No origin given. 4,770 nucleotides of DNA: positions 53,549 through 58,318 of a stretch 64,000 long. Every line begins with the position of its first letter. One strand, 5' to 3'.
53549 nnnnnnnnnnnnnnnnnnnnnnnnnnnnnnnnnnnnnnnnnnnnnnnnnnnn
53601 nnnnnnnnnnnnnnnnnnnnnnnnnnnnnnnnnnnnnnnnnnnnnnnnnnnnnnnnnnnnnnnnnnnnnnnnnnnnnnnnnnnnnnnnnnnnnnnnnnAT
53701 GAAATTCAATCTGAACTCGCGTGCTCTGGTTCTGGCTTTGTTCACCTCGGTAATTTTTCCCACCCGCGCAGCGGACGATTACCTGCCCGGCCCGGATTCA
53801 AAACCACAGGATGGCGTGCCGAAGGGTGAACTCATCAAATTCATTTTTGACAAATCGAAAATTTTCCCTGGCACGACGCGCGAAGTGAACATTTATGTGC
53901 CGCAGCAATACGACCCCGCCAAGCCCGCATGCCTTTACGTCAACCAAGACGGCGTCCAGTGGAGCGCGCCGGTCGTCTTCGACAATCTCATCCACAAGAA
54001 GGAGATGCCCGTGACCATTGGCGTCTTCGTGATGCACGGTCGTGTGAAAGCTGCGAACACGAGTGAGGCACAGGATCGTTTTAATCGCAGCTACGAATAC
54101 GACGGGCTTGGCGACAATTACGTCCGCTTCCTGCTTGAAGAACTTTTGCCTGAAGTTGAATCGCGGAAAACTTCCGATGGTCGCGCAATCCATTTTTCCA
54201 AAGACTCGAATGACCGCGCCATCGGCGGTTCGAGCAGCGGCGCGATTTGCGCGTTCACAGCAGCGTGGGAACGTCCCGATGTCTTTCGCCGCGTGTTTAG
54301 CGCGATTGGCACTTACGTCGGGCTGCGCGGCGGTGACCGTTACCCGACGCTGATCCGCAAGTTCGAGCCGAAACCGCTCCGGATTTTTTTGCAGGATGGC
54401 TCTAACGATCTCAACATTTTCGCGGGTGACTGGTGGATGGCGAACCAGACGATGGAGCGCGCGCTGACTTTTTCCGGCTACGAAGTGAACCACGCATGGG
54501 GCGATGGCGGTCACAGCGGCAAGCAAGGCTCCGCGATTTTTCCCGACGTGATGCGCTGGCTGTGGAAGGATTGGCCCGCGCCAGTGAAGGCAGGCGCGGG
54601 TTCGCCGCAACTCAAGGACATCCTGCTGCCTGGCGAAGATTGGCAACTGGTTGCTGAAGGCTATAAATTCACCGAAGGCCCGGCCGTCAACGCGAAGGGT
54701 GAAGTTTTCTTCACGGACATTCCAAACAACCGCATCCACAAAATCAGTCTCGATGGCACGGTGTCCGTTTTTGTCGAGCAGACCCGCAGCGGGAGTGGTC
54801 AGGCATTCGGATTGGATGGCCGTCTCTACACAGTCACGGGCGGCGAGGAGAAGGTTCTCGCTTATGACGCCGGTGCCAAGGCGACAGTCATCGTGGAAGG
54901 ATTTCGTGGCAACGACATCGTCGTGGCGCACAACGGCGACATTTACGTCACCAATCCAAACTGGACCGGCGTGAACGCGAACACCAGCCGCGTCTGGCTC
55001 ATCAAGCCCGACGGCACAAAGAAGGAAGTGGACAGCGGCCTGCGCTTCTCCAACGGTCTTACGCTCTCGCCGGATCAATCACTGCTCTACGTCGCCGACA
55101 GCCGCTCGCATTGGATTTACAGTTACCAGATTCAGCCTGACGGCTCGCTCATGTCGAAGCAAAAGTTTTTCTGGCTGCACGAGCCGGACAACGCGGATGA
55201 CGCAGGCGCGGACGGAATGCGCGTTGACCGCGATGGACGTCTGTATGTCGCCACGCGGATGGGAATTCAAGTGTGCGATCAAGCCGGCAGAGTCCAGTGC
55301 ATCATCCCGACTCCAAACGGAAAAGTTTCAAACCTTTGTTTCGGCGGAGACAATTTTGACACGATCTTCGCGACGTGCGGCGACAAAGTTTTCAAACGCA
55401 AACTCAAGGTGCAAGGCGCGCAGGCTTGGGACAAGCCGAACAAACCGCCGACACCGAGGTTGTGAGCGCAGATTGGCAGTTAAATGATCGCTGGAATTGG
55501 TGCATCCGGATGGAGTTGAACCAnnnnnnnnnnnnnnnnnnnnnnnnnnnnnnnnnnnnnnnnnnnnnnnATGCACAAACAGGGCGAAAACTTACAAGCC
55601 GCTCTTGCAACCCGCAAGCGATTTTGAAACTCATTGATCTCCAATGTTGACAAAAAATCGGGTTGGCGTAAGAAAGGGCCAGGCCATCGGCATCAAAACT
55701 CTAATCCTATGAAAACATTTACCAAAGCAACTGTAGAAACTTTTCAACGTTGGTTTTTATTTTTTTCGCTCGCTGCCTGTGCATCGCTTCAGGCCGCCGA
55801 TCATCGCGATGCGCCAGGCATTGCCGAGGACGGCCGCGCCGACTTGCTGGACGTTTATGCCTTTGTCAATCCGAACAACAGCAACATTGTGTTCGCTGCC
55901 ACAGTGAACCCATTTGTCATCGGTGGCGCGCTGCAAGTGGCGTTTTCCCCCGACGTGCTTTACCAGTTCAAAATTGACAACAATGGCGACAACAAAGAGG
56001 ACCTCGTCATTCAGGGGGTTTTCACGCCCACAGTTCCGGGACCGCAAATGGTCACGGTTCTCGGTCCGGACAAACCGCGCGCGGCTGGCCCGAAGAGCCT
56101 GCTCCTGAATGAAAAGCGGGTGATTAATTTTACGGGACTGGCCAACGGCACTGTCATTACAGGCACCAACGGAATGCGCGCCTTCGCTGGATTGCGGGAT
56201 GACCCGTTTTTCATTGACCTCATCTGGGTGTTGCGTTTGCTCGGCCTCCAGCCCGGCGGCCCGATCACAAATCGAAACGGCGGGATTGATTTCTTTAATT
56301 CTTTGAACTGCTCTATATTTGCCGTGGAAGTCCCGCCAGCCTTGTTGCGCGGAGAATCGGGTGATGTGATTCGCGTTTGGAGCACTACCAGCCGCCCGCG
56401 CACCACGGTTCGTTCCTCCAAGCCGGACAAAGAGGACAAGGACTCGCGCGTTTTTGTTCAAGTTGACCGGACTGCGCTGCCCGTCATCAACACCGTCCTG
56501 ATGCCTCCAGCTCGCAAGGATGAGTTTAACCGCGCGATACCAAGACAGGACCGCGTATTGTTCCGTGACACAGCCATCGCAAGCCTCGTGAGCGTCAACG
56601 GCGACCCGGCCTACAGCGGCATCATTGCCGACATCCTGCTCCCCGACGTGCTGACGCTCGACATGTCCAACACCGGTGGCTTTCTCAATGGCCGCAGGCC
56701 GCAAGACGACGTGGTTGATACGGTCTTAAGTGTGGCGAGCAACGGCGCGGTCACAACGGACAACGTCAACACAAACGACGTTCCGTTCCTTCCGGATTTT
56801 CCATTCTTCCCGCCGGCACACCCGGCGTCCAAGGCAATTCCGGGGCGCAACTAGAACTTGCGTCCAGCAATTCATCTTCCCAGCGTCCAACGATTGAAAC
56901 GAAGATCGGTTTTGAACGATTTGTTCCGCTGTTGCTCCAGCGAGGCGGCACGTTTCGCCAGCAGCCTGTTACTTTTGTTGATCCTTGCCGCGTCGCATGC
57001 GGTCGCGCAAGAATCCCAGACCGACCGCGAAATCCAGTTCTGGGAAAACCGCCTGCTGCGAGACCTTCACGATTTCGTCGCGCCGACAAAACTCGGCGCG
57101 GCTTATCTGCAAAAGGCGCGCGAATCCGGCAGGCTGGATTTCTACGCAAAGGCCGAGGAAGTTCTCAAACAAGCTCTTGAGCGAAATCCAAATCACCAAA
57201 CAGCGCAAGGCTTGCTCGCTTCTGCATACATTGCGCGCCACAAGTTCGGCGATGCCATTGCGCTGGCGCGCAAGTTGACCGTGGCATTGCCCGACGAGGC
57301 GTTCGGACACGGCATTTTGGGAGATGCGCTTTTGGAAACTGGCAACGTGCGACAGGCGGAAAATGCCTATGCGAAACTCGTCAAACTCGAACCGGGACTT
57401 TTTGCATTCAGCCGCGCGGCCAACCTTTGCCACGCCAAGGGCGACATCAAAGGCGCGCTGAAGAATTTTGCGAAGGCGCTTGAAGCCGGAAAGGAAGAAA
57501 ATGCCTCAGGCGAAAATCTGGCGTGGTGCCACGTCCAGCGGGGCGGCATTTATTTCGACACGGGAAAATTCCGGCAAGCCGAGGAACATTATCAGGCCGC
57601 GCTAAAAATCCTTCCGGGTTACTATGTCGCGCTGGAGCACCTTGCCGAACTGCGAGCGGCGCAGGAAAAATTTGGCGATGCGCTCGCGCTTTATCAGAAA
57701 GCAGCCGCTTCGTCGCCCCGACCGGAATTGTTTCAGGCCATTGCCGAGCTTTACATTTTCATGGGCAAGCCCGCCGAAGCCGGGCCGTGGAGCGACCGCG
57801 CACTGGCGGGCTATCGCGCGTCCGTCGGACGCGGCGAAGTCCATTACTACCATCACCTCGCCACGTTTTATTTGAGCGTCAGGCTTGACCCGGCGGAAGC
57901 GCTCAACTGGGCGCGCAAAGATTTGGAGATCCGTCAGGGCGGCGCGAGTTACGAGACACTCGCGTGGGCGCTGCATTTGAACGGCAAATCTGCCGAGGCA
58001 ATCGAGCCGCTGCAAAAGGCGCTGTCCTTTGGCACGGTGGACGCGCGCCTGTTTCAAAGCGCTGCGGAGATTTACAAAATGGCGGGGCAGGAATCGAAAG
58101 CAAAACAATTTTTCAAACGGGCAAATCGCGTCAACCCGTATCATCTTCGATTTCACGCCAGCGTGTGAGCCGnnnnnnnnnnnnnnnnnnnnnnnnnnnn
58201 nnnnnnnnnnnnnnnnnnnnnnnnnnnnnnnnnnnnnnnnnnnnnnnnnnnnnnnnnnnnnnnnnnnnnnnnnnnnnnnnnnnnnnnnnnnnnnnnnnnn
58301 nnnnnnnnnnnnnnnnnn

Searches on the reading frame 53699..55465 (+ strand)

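Call 34: search_protein_families(library=pfam, proteins=[window:53699-55465:+], max_evalue=0.0001)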
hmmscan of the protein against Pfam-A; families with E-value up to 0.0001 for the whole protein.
window:53699-55465:+ (588 aa): 3 families
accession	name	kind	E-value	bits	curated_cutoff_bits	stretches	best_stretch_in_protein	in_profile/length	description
PF08450.18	SGL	-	2.9e-34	119.2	26.3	1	324-559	1-243/246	SMP-30/Gluconolactonase/LRE-like region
PF00756.26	Esterase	-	5.9e-14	52.9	22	1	58-201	5-145/251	Putative esterase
PF01731.26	Arylesterase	-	4.4e-06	27.2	21.3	0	440-479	45-84/86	Arylesterase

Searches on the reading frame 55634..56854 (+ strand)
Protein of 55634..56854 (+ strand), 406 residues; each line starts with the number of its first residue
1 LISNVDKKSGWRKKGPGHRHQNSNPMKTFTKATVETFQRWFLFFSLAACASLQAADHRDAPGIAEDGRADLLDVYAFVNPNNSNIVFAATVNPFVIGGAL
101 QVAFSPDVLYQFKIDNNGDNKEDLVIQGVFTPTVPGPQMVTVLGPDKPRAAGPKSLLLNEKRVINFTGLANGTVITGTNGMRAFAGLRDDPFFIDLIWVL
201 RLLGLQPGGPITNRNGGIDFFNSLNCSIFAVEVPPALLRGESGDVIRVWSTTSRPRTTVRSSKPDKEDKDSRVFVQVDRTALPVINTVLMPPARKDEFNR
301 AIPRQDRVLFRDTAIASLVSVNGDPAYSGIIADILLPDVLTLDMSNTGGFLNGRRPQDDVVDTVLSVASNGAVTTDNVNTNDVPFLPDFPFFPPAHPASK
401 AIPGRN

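Call 34: search_protein_families(library=pfam, proteins=[window:55634-56854:+], max_evalue=0.0001)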
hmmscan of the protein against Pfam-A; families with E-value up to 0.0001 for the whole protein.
window:55634-56854:+ (406 aa): 1 family
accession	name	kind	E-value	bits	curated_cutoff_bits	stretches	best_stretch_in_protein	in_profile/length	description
PF14224.11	DUF4331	-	2.6e-50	172.3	27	3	147-309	134-286/421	Domain of unknown function (DUF4331)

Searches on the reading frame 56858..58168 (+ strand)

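Call 34: search_protein_families(library=pfam, proteins=[window:56858-58168:+], max_evalue=0.0001)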
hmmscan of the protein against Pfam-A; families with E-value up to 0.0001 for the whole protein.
window:56858-58168:+ (436 aa): 17 families
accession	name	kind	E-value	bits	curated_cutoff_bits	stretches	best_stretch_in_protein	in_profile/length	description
PF13424.12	TPR_12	-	3.8e-24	85.1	30.1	1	185-252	7-75/77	Tetratricopeptide repeat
PF07719.23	TPR_2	-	1.9e-22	77.9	27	1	224-254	3-33/34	Tetratricopeptide repeat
PF13428.12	TPR_14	-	7.4e-21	73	23.5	0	223-265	2-44/44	Tetratricopeptide repeat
PF14559.12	TPR_19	-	1.8e-19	70.2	25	2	96-147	7-58/68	Tetratricopeptide repeat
PF13181.12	TPR_8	-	9.7e-18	63.2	25.7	0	226-251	5-30/34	Tetratricopeptide repeat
PF00515.34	TPR_1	-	4.3e-16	58.4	27.8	1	222-255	1-34/34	Tetratricopeptide repeat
PF13432.12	TPR_16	-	2.5e-15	57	32.7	2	85-147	2-64/65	Tetratricopeptide repeat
PF17874.7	TPR_MalT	-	8.7e-10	38.8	45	1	119-283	6-188/336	MalT-like TPR region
PF13431.12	TPR_17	-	2.5e-09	37.1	24.4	0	103-134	2-33/34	Tetratricopeptide repeat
PF11846.14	Wzy_C_2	-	2.9e-09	37.6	28.5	0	257-321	114-178/191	Virulence factor membrane-bound polymerase, C-terminal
PF13176.12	TPR_7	-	4.7e-09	36.1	27.9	0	258-288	1-31/36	Tetratricopeptide repeat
PF13374.12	TPR_10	-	6.5e-07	29.6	27.5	0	229-251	9-31/42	Tetratricopeptide repeat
PF23914.1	TPR_CcmH_CycH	-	1.3e-06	28.8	42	0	90-146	97-153/158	Cytochrome c-type biogenesis protein H TPR domain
PF25064.1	ARM_TT21_5th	-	3.1e-06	27.9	27.8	0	231-289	10-68/117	TT21 fifth ARM repeats domain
PF13414.12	TPR_11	-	6.3e-06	26.2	26.8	0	230-255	2-27/42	TPR repeat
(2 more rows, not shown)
